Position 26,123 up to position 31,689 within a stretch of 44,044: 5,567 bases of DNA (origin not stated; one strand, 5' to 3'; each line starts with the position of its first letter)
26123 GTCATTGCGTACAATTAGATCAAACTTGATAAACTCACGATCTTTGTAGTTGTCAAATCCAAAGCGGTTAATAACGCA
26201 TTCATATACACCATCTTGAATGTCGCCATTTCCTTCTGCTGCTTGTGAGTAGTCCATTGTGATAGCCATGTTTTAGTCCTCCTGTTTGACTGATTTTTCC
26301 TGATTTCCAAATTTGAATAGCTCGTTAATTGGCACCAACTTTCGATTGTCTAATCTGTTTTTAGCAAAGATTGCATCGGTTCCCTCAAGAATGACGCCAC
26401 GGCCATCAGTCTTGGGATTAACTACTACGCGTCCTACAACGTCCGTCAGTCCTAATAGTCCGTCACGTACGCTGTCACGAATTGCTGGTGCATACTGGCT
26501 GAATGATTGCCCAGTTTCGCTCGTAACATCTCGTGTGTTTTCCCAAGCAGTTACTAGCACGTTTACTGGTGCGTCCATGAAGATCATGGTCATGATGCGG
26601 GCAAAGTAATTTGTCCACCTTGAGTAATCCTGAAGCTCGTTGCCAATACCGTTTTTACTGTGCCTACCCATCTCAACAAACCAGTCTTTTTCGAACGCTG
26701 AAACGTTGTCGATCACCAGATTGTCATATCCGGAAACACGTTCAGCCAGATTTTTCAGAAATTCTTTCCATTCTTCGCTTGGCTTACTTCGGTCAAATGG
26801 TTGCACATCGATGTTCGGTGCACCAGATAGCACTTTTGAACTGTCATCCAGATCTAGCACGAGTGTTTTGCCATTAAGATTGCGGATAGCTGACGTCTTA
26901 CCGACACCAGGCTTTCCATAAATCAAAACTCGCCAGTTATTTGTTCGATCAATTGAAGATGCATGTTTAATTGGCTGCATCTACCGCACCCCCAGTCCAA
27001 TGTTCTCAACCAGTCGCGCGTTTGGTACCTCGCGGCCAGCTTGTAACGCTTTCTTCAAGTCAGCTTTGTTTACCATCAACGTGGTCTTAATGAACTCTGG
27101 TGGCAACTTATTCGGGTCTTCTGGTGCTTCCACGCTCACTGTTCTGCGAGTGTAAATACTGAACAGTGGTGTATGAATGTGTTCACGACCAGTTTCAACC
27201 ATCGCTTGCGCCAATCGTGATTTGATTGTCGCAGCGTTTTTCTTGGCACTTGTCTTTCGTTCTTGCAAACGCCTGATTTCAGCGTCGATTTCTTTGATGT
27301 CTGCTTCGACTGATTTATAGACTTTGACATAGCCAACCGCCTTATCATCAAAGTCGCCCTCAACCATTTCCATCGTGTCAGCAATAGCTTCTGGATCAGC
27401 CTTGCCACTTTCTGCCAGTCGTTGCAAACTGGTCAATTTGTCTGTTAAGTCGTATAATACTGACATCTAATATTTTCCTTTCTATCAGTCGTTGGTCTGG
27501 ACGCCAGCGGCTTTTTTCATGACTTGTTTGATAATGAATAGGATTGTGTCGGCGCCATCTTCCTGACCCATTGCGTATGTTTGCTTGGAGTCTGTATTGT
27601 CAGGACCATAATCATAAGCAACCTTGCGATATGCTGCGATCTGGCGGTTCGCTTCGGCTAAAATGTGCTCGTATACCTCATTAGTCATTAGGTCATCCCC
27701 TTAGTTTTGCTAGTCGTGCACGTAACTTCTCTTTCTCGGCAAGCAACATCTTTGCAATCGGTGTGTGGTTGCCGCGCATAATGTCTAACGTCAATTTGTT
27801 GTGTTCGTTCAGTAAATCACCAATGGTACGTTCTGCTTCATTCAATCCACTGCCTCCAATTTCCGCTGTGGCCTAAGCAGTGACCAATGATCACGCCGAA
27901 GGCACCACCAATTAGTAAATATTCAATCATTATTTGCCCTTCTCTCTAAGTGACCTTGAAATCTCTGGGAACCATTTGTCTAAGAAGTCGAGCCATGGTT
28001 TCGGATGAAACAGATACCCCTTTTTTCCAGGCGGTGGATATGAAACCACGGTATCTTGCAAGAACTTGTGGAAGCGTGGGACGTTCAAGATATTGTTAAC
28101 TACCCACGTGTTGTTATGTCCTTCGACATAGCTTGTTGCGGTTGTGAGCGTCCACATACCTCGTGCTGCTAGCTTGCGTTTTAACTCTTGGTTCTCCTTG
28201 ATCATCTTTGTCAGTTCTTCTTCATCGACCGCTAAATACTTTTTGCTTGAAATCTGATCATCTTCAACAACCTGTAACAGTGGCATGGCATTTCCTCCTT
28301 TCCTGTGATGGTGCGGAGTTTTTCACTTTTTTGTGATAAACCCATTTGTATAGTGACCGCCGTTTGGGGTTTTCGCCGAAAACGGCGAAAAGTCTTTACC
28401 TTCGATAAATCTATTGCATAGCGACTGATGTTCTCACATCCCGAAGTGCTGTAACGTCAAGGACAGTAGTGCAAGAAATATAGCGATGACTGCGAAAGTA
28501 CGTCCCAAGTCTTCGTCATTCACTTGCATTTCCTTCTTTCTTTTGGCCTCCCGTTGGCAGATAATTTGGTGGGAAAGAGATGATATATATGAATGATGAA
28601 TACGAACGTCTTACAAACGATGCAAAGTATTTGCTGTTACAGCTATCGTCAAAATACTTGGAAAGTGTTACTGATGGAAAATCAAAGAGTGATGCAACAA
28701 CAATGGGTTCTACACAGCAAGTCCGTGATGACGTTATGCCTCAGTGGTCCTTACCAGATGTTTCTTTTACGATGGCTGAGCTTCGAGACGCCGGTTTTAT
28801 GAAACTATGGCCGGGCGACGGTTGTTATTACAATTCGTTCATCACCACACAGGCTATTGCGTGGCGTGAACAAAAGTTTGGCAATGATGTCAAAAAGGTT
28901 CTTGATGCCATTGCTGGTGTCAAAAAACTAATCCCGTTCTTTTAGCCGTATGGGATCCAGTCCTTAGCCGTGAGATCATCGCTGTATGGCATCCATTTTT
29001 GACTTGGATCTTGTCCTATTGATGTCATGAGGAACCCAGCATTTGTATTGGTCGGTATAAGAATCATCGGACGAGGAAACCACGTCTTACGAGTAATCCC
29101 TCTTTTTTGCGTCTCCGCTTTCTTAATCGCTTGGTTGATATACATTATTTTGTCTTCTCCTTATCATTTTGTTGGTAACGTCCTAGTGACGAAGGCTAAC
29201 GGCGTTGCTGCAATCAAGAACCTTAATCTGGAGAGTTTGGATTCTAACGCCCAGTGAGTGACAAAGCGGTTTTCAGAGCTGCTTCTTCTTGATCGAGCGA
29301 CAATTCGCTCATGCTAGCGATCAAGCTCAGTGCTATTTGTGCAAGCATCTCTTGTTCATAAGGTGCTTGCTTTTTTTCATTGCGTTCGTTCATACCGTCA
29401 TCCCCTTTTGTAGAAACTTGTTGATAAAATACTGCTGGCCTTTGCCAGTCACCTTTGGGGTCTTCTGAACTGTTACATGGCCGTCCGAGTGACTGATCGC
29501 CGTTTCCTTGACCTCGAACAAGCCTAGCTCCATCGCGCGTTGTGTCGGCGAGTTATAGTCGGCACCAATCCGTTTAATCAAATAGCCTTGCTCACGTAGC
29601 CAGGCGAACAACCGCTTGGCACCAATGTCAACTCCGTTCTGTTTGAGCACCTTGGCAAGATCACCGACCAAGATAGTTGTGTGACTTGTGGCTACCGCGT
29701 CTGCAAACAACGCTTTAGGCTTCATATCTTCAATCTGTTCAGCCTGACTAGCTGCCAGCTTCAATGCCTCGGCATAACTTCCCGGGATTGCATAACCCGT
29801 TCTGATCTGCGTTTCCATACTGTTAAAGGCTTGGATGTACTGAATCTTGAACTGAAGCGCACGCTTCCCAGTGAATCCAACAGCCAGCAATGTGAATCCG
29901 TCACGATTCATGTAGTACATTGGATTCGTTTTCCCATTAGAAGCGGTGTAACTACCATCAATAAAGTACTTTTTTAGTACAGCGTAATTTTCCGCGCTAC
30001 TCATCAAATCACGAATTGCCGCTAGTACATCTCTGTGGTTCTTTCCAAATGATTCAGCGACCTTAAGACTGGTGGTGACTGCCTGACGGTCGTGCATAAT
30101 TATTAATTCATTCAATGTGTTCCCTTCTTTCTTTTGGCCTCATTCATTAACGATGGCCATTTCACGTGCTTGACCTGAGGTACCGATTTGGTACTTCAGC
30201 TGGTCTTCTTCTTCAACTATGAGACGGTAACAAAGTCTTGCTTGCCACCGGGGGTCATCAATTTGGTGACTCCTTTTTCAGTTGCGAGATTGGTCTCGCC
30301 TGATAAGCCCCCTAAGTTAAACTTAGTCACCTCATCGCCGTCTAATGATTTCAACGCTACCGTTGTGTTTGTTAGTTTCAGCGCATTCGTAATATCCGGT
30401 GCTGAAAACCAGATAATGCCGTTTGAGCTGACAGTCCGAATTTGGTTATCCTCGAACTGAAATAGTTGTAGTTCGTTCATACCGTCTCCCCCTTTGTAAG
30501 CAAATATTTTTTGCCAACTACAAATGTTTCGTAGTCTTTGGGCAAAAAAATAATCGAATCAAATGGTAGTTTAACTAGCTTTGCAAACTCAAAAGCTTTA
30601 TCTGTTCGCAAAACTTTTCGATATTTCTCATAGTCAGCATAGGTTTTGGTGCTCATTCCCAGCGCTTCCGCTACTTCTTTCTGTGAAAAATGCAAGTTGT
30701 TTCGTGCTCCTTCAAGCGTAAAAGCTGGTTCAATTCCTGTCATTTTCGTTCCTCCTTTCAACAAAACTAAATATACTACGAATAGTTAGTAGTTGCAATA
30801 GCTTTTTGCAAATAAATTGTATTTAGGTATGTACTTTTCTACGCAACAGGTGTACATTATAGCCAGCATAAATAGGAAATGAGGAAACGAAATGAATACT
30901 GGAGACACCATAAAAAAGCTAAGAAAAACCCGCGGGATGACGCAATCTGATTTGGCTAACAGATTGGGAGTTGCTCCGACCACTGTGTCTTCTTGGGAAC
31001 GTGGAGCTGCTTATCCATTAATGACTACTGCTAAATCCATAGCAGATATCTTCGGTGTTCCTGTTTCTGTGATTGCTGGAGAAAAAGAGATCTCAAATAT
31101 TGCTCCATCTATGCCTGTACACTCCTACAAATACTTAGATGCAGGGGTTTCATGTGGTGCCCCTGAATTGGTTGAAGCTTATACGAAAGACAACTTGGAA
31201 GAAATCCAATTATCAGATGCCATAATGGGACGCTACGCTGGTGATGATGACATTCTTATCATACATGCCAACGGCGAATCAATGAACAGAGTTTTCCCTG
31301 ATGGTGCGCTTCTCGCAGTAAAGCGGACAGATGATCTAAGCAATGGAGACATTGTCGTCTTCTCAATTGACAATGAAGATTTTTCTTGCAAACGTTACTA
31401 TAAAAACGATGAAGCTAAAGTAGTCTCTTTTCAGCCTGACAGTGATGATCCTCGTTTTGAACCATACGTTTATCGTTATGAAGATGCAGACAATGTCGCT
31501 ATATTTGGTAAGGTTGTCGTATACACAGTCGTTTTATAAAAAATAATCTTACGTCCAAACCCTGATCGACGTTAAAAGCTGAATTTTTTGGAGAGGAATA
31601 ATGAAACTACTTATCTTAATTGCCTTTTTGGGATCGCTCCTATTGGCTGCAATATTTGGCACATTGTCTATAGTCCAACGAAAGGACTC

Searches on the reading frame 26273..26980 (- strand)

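Call 91: search_protein_families(library=phrogs, proteins=[window:26273-26980:-], max_evalue=0.001)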
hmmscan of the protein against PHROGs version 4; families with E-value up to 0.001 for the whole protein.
window:26273-26980:- (235 aa): 4 families
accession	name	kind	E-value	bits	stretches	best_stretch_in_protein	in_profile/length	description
phrog_124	-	DNA, RNA and nucleotide metabolism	2.1e-63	216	1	2-232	28-265/382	Sak4-like ssDNA annealing protein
phrog_8097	-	DNA, RNA and nucleotide metabolism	4.5e-07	30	1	11-212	256-464/598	exonuclease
phrog_1366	-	unknown function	2e-05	25.2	1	16-156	15-164/307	-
phrog_2872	-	DNA, RNA and nucleotide metabolism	4.7e-05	24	1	17-143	4-128/219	Sak4-like ssDNA annealing protein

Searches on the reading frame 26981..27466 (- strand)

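Call 91: search_protein_families(library=phrogs, proteins=[window:26981-27466:-], max_evalue=0.001)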
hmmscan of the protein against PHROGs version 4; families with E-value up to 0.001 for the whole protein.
window:26981-27466:- (161 aa): 2 families
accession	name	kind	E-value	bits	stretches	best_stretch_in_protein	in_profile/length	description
phrog_253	-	DNA, RNA and nucleotide metabolism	7.3e-52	176.6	1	1-160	6-166/169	Mu Gam-like end protection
phrog_20203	-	unknown function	0.00064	20.8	0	93-160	5-74/75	-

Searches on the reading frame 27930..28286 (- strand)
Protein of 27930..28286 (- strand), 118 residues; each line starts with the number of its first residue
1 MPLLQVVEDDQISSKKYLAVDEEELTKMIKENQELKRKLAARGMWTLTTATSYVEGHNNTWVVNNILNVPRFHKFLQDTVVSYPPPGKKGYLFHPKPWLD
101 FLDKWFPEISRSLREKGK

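Call 91: search_protein_families(library=phrogs, proteins=[window:27930-28286:-], max_evalue=0.001)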
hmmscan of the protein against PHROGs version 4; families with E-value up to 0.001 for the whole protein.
window:27930-28286:- (118 aa): 1 family
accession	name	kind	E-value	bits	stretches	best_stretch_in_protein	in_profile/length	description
phrog_823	-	unknown function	6.4e-29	101.2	1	7-113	5-107/109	-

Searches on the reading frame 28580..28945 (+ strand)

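Call 91: search_protein_families(library=phrogs, proteins=[window:28580-28945:+], max_evalue=0.001)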
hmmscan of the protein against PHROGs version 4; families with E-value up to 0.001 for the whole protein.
window:28580-28945:+ (121 aa): 1 family
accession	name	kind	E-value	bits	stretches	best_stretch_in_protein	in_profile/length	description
phrog_750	-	unknown function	4.7e-42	143.7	1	6-120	1-115/116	-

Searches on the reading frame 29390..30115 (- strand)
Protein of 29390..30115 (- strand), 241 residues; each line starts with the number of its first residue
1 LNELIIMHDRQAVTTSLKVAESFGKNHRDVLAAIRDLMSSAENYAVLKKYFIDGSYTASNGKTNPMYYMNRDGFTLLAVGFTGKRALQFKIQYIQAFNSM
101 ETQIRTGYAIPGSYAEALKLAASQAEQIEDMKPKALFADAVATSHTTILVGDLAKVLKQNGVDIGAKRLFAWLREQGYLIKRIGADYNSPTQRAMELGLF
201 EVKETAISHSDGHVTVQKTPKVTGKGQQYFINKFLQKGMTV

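Call 91: search_protein_families(library=phrogs, proteins=[window:29390-30115:-], max_evalue=0.001)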
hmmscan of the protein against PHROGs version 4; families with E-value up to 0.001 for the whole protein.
window:29390-30115:- (241 aa): 16 families
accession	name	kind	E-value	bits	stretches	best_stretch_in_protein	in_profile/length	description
phrog_63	-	transcription regulation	8.8e-74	250.4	1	2-237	118-359/431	anti-repressor Ant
phrog_9438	-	transcription regulation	1e-47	161.9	1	126-239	3-116/121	anti-repressor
phrog_130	-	transcription regulation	2.9e-44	152.9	1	25-238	193-412/480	anti-repressor Ant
phrog_518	-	transcription regulation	7.8e-35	121.7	1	1-116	11-123/268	Rha-like transcriptional regulator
phrog_373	-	transcription regulation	1.3e-34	121.1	1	1-134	87-224/373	anti-repressor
phrog_15968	-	transcription regulation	4e-34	117.7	1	169-237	1-69/73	anti-repressor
phrog_995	-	transcription regulation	6.9e-31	108.8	1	5-108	112-212/307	transcriptional regulator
phrog_821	-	transcription regulation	9.4e-28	98.6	1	6-106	156-253/324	transcriptional regulator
phrog_2657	-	transcription regulation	5.1e-27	95.7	1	1-105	11-115/243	transcriptional regulator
phrog_18886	-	unknown function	4.8e-26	92.8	1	4-103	9-109/269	-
phrog_10324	-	transcription regulation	3.6e-13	50.9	1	13-102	5-99/205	anti-repressor Ant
phrog_8244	-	unknown function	7.1e-07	29.7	1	10-108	154-250/383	-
phrog_15204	-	transcription regulation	1.9e-06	28.6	1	3-42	26-65/79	anti-repressor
phrog_17716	-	unknown function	2e-06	29.6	1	79-108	1-30/101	-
phrog_8235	-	transcription regulation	1e-05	26.3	1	1-84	2-89/219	anti-repressor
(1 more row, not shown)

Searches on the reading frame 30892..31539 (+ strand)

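Call 91: search_protein_families(library=phrogs, proteins=[window:30892-31539:+], max_evalue=0.001)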
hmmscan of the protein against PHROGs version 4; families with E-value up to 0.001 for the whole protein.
window:30892-31539:+ (215 aa): 22 families
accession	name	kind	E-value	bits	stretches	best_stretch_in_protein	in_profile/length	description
phrog_4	-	transcription regulation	1.3e-38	134.1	1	1-209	135-333/400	transcriptional repressor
phrog_8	-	transcription regulation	3e-19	70.7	1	1-99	75-150/346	transcriptional regulator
phrog_3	-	transcription regulation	6.1e-13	50.3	1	1-76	87-161/430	transcriptional repressor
phrog_2967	-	transcription regulation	4.4e-12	47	1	3-65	11-73/225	transcriptional regulator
phrog_1373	-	transcription regulation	1.3e-11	45.7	1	4-69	65-130/166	transcriptional regulator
phrog_5823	-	transcription regulation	1.9e-10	41.5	1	1-67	5-72/404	transcriptional regulator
phrog_2439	-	transcription regulation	2e-10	41.1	1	3-65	8-70/367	transcriptional regulator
phrog_811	-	DNA, RNA and nucleotide metabolism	1.2e-09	38.9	1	123-210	50-130/140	UmuD-like protein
phrog_2104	-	unknown function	3e-09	38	1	6-62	43-99/103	-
phrog_6201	-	transcription regulation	3.2e-09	37.7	1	118-211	25-114/121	CI-like repressor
phrog_2328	-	transcription regulation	7.5e-09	36.5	1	7-59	20-72/128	transcriptional repressor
phrog_7241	-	transcription regulation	4.2e-08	34.3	1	6-58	65-117/122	transcriptional regulator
phrog_7950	-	transcription regulation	1e-07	32.9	1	3-38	8-43/68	transcriptional repressor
phrog_4779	-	transcription regulation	1.5e-06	29.6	1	1-39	1-39/98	transcriptional regulator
phrog_1994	-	DNA, RNA and nucleotide metabolism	1.7e-05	25.8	1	6-65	3-62/170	DNA binding protein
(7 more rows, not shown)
